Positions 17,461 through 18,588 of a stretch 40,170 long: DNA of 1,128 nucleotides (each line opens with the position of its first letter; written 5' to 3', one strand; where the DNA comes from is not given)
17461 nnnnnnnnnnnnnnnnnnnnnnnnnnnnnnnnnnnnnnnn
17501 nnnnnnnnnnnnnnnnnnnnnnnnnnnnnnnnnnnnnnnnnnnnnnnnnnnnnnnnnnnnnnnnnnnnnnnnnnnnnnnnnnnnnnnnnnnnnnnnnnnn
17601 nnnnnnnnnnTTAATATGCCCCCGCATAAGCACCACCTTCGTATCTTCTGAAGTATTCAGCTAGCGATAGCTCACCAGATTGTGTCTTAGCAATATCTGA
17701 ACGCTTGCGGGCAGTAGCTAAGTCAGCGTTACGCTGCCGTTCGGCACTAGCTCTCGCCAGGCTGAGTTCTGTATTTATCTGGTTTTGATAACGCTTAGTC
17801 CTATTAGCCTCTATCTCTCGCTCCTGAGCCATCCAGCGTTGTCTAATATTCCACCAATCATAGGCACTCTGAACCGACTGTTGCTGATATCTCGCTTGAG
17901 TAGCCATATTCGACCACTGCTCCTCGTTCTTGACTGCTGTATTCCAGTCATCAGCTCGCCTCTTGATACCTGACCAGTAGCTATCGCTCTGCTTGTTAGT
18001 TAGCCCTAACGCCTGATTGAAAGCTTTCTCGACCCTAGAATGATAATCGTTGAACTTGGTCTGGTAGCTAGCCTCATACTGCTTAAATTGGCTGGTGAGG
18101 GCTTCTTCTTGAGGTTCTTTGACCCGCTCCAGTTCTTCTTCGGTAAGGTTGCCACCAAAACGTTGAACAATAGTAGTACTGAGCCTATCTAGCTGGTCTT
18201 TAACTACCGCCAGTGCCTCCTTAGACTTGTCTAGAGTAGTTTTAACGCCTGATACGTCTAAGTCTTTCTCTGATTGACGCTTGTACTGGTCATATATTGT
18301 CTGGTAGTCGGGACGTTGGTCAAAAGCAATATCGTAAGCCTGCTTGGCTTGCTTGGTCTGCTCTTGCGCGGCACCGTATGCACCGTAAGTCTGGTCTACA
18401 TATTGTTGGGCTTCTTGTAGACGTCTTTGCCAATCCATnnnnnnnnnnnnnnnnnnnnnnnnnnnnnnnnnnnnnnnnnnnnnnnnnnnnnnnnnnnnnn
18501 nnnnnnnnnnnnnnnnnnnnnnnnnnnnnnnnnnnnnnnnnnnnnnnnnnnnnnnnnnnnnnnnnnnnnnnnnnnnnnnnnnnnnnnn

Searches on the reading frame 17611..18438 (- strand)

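Call 8: search_protein_families(library=phrogs, proteins=[window:17611-18438:-], max_evalue=0.001)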
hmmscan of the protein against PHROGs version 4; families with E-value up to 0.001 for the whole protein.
window:17611-18438:- (275 aa): 1 family
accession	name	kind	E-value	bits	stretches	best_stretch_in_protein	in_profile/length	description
phrog_37153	-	unknown function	6.9e-43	148.5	1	1-249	1-245/304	-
